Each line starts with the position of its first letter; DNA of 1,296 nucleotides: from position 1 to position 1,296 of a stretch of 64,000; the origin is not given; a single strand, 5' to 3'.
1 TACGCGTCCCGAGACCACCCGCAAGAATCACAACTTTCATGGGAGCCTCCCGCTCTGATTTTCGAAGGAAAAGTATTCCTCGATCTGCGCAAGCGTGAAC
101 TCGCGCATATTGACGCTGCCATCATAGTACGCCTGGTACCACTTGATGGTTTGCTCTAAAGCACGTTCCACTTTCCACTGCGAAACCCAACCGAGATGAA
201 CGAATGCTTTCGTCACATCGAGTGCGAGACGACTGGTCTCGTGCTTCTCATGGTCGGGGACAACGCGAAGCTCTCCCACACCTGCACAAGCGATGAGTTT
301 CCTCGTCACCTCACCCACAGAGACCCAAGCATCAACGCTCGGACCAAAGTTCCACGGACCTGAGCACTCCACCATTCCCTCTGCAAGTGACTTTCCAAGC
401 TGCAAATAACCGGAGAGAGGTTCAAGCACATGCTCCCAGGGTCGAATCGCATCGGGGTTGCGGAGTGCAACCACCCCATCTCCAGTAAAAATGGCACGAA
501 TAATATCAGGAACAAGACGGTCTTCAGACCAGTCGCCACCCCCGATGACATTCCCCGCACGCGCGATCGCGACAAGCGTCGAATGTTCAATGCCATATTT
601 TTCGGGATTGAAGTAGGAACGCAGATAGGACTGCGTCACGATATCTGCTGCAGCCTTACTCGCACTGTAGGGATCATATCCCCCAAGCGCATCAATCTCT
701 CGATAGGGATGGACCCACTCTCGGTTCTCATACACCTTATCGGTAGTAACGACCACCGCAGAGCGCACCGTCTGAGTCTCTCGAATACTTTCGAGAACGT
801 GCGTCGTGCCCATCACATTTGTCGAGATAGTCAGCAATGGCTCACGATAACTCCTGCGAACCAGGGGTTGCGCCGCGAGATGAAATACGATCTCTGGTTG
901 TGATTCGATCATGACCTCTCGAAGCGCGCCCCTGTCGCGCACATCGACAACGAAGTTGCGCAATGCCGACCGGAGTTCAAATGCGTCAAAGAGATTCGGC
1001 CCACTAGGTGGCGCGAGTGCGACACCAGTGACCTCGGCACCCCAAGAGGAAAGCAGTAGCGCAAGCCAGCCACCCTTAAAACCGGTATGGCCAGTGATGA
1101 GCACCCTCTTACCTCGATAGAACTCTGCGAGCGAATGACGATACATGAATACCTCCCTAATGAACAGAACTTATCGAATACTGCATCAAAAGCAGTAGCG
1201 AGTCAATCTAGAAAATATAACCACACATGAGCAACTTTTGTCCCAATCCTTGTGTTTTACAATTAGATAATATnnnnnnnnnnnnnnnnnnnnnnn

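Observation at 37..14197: Glycan locus encoding a CDP-3,6-dideoxyhexose-type pathway (E1 with His-for-Lys) without visible E3 or cytidylyltransferase, plus UDP-sugar modules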

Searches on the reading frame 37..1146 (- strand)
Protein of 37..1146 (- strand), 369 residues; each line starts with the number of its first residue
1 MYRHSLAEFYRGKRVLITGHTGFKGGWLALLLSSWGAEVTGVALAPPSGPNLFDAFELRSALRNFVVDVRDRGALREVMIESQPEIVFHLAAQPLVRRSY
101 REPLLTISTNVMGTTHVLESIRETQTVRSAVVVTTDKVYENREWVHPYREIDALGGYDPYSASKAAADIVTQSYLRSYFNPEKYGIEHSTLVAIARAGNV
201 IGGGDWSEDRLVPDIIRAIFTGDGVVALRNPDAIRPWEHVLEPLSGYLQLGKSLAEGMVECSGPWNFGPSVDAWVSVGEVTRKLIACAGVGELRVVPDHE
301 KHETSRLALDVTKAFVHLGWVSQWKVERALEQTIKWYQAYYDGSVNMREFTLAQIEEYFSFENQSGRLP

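Call 3: search_protein_families(library=pfam, proteins=[window:37-1146:-])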
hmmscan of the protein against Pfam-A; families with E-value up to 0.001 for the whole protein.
window:37-1146:- (369 aa): 4 families
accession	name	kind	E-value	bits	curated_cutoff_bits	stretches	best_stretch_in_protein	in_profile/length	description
PF16363.11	GDP_Man_Dehyd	-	2.3e-32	113.2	27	1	16-332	1-331/332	GDP-mannose 4,6 dehydratase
PF01370.27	Epimerase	-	3e-29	102.6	20.9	1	15-243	1-217/240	NAD dependent epimerase/dehydratase family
PF02719.21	Polysacc_synt_2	-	1.1e-12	48.3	20.2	1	58-235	52-201/293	Polysaccharide biosynthesis protein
PF04321.23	RmlD_sub_bind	-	6.3e-06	25.9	27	1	14-172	2-137/287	RmlD substrate binding domain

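Call 5: search_protein_families(library=ncbifam, proteins=[window:37-1146:-])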
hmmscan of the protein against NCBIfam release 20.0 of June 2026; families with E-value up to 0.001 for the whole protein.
window:37-1146:- (369 aa): 17 families
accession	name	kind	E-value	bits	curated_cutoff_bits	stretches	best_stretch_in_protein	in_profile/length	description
TIGR02622.1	CDP_4_6_dhtase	equivalog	3.4e-135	450.7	278.45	1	9-358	1-351/352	CDP-glucose 4,6-dehydratase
TIGR01181.1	dTDP_gluc_dehyt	equivalog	4.7e-33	114.6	365.1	1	15-339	2-313/321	dTDP-glucose 4,6-dehydratase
TIGR04180.1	EDH_00030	hypoth_equivalog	2.2e-24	86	475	1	15-322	1-294/297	NAD-dependent 4,6-dehydratase LegB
NF007582.0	PRK10217.1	equivalog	5.6e-20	71.7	698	1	13-339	2-333/355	dTDP-glucose 4,6-dehydratase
NF007490.0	PRK10084.1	subfamily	8.5e-17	61.2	649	1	66-351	56-348/361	dTDP-glucose 4,6-dehydratase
TIGR01179.1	galE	equivalog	7.5e-16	57.9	262.3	1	14-339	1-327/332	UDP-glucose 4-epimerase GalE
TIGR01472.1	gmd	equivalog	1.3e-10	41.1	415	1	14-178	2-173/342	GDP-mannose 4,6-dehydratase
NF043036.1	ErythonDh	equivalog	1e-07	31.5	325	1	14-177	2-166/321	D-erythronate dehydrogenase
TIGR03589.1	PseB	equivalog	2.1e-07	30.2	407.75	1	13-138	5-128/324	UDP-N-acetylglucosamine 4,6-dehydratase (inverting)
NF007956.0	PRK10675.1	subfamily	3.7e-07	29.6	394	1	14-168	2-157/338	UDP-glucose 4-epimerase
TIGR01214.1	rmlD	equivalog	8e-07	28.4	224.05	1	14-175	1-139/285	dTDP-4-dehydrorhamnose reductase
TIGR03466.1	HpnA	hypoth_equivalog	1.1e-06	27.8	367.65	1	14-128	2-107/327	hopanoid-associated sugar epimerase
NF042423.1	oxyalk_red_Shew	equivalog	4.3e-05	22.7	580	1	13-135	9-118/331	2-alkyl-3-oxoalkanoate reductase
NF042422.1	oxyalk_red_OleD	equivalog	0.0001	21.8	580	1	14-138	2-113/329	2-alkyl-3-oxoalkanoate reductase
NF011728.1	PRK15181.1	equivalog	0.00017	20.7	760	0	85-178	92-183/348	Vi polysaccharide biosynthesis UDP-N-acetylglucosaminuronic acid C-4 epimerase TviC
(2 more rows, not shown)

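Call 9: find_encoding_contigs(protein=window:37-1146:-, flank=10000, max_places=6)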
Protein window:37-1146:- (369 aa): 1 contig read that carries it; 1 place shown.
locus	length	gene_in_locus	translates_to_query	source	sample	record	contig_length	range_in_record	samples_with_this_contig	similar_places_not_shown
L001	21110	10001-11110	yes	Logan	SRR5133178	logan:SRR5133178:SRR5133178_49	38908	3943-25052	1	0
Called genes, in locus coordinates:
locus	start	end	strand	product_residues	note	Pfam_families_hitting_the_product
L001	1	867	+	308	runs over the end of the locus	PF01073:3Beta_HSD, PF01370:Epimerase, PF02719:Polysacc_synt_2, PF04321:RmlD_sub_bind, PF05368:NmrA (weak), PF16363:GDP_Man_Dehyd, PF13460:NAD_binding_10, PF07993:NAD_binding_4 (weak)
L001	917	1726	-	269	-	PF08759:GT-D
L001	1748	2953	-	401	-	PF00534:Glycos_transf_1 (faint)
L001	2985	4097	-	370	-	PF01370:Epimerase, PF02719:Polysacc_synt_2, PF04321:RmlD_sub_bind, PF01073:3Beta_HSD, PF07993:NAD_binding_4, PF16363:GDP_Man_Dehyd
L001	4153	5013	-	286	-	PF05050:Methyltransf_21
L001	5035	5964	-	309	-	PF00535:Glycos_transf_2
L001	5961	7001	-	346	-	PF00535:Glycos_transf_2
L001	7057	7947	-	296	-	PF01370:Epimerase, PF02719:Polysacc_synt_2 (weak), PF04321:RmlD_sub_bind (weak), PF07993:NAD_binding_4 (faint), PF16363:GDP_Man_Dehyd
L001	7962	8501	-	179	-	PF00908:dTDP_sugar_isom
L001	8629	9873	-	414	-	PF01041:DegT_DnrJ_EryC1, PF00155:Aminotran_1_2 (weak), PF01212:Beta_elim_lyase (weak)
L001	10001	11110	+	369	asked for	PF01370:Epimerase, PF04321:RmlD_sub_bind (weak), PF16363:GDP_Man_Dehyd, PF02719:Polysacc_synt_2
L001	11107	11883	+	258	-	PF00483:NTP_transferase, PF12804:NTP_transf_3 (weak)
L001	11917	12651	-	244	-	PF13489:Methyltransf_23 (weak), PF13649:Methyltransf_25 (weak)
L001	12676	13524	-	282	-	PF05050:Methyltransf_21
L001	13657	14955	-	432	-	PF01943:Polysacc_synt, PF13440:Polysacc_synt_3, PF03023:MurJ (weak)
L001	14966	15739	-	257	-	PF00535:Glycos_transf_2, PF10111:Glyco_tranf_2_2, PF13641:Glyco_tranf_2_3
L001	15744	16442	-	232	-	PF05704:Caps_synth, PF12919:TcdA_TcdB (faint), PF04488:Gly_transf_sug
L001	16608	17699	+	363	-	PF13472:Lipase_GDSL_2 (faint)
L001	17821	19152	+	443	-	PF03062:MBOAT, PF13813:MBOAT_2 (weak)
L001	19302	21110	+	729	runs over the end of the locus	PF04932:Wzy_C, PF14559:TPR_19 (faint), PF13181:TPR_8 (faint)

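Call 12: search_protein_families(library=ncbifam, proteins=[L001:11107-11883:+, L001:11917-12651:-, L001:12676-13524:-, L001:13657-14955:-, L001:14966-15739:-, L001:15744-16442:-, L001:16608-17699:+, L001:17821-19152:+])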
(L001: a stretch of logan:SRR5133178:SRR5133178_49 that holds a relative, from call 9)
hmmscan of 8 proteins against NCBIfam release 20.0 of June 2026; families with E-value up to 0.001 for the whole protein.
L001:11107-11883:+ (258 aa): 20 families
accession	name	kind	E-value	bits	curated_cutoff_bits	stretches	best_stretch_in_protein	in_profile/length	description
TIGR02623.1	G1P_cyt_trans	equivalog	1.9e-103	345.4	300.25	1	1-255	1-255/255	glucose-1-phosphate cytidylyltransferase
TIGR03992.1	Arch_glmU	subfamily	1.2e-20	73.7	292.1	2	1-68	1-68/393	bifunctional sugar-1-phosphate nucleotidylyltransferase/acetyltransferase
NF041313.1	UDPGP_AglF_Halo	equivalog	7.5e-19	68.1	400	2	1-64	1-64/234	UTP--glucose-1-phosphate uridylyltransferase AglF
NF052502.1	man1P_GTase_Rv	exception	1e-18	67.4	440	1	2-236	2-220/352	mannose-1-phosphate guanylyltransferase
NF049965.1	GlMnHpPGnyltfHddC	equivalog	9.1e-18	64.7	300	1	1-208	1-184/221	D-glycero-D-manno-heptose 1-phosphate guanosyltransferase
NF045761.1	NAMPUrTaseMurU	equivalog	2.8e-14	53.5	250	1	1-64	1-64/226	N-acetylmuramate alpha-1-phosphate uridylyltransferase MurU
NF041173.1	Sug_nt_acttase_Thmprot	equivalog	9.6e-13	47.8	600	1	1-203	1-180/405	bifunctional sugar-1-phosphate nucleotidylyltransferase/acetyltransferase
TIGR01208.1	rmlA_long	equivalog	1.2e-09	37.6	320.25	1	2-201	1-184/353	glucose-1-phosphate thymidylyltransferase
NF041135.1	IPPtranDIPPsyn_Thcocales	equivalog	3.6e-08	32.8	580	1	1-69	1-65/419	bifunctional L-myo-inositol-1-phosphate cytidylyltransferase/CDP-L-myo-inositol myo-inositolphosphotransferase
NF001947.0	PRK00725.1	subfamily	4.2e-08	32.4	470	1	3-31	19-47/426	glucose-1-phosphate adenylyltransferase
TIGR01099.1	galU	equivalog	2.3e-07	30.7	326.8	1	1-164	2-171/261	UTP--glucose-1-phosphate uridylyltransferase GalU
TIGR02091.1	glgC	equivalog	2.4e-07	30.2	424.9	1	3-231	3-244/364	glucose-1-phosphate adenylyltransferase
NF003670.0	PRK05293.1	equivalog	5.6e-07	28.8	470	1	4-236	8-248/382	glucose-1-phosphate adenylyltransferase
NF045697.1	MurNAcPUrMurU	equivalog_domain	2.5e-06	27.1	370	1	4-51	1-48/229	N-acetylmuramate alpha-1-phosphate uridylyltransferase MurU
TIGR01173.1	glmU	equivalog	3.2e-06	26.3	366.85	1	1-67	1-64/452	bifunctional UDP-N-acetylglucosamine diphosphorylase/glucosamine-1-phosphate N-acetyltransferase GlmU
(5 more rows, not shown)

L001:11917-12651:- (244 aa): 1 family
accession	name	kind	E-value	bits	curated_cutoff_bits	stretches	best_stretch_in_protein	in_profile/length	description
TIGR00091.1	TIGR00091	equivalog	0.00013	21.4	112.65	1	54-108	17-75/194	tRNA (guanosine(46)-N7)-methyltransferase TrmB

L001:12676-13524:- (282 aa): 3 families
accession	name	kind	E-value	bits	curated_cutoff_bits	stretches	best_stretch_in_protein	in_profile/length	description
TIGR01444.1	fkbM_fam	subfamily_domain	3.1e-27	95.8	37.7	1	113-245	2-138/143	FkbM family methyltransferase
NF001556.0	PRK00377.1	equivalog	5.3e-05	23.1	238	1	105-164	36-96/198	cobalt-precorrin-6Y C(15)-methyltransferase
TIGR02469.1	CbiT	equivalog_domain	0.00018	21.8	78.3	1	106-169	16-79/124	precorrin-6Y C5,15-methyltransferase (decarboxylating) subunit CbiT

L001:13657-14955:- (432 aa): 3 families
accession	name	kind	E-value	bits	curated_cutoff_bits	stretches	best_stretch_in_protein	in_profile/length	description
NF041871.1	Wzx_EPS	equivalog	2.9e-15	56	800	1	32-410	13-393/492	exopolysaccharide biosynthesis flippase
NF050818.1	PolSacchBiosHfsF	equivalog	5.6e-11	42.1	700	1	32-409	13-393/468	polysaccharide biosynthesis protein HfsF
TIGR01695.1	murJ_mviN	equivalog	1.5e-06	27.2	235.55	1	101-419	100-425/506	murein biosynthesis integral membrane protein MurJ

L001:14966-15739:- (257 aa): 19 families
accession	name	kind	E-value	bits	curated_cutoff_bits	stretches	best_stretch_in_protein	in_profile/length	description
NF050050.1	ProtGlycPglI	equivalog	3.2e-23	82.6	500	1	2-201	3-201/306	GalNAc(5)-diNAcBac-PP-undecaprenol beta-1,3-glucosyltransferase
NF047683.1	TeichurnBiosyTuaG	equivalog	2.5e-21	76.5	400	1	3-123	8-125/252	teichuronic acid biosynthesis protein TuaG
NF007453.0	PRK10018.1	equivalog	2.5e-17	63.5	382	1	3-136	8-145/280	colanic acid biosynthesis glycosyltransferase WcaA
TIGR04017.1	WcaA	equivalog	1.4e-16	60.9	495.75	1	4-136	8-144/279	colanic acid biosynthesis glycosyltransferase WcaA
NF007482.0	PRK10073.1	equivalog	1.2e-14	54.1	423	1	2-107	7-109/334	glycosyltransferase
NF041875.1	EPS_EpsD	equivalog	5.3e-14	52.3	370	1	4-120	2-114/325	exopolysaccharide biosynthesis glycosyltransferase EpsD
NF041394.1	GtaseAglG_Halo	equivalog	2.2e-12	46.9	440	1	1-107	1-106/304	glucosyl-dolichyl phosphate glucuronosyltransferase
NF038299.1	EPS_HpsN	equivalog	2.3e-12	46.5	425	1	2-122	2-119/317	hormogonium polysaccharide biosynthesis glycosyltransferase HpsN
NF038302.1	EPS_HpsE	equivalog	6.4e-12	45.1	300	1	1-108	1-111/307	hormogonium polysaccharide biosynthesis glycosyltransferase HpsE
TIGR03937.1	PgaC_IcaA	equivalog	1.8e-11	43.7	422.3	1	3-121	47-162/407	poly-beta-1,6-N-acetyl-D-glucosamine synthase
NF053739.1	GlytfEpsEBac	equivalog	3.8e-11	42.5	450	1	2-123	2-120/265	glycosyltransferase EpsE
TIGR04440.1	glyco_TIGR04440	domain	2.5e-10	40.5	70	1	2-114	1-112/215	TIGR00180 family glycosyltransferase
NF047588.1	GlcsyltransPgfSStrep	equivalog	2.6e-07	30.2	500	1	1-107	1-109/308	glycosyltransferase PgfS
NF045692.1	OglycostaseCruG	equivalog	3.9e-06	26.1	600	1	3-108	43-152/386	2'-O-glycosyltransferase CruG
TIGR01556.1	rhamnosyltran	subfamily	5.5e-06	25.8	200.55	1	15-113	9-103/281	rhamnosyltransferase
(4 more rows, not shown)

L001:15744-16442:- (232 aa): 0 families

L001:16608-17699:+ (363 aa): 0 families

L001:17821-19152:+ (443 aa): 1 family
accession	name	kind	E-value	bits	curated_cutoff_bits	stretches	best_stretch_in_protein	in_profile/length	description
TIGR04091.1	LTA_dltB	equivalog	1.2e-40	139.9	375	1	31-307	76-342/380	D-alanyl-lipoteichoic acid biosynthesis protein DltB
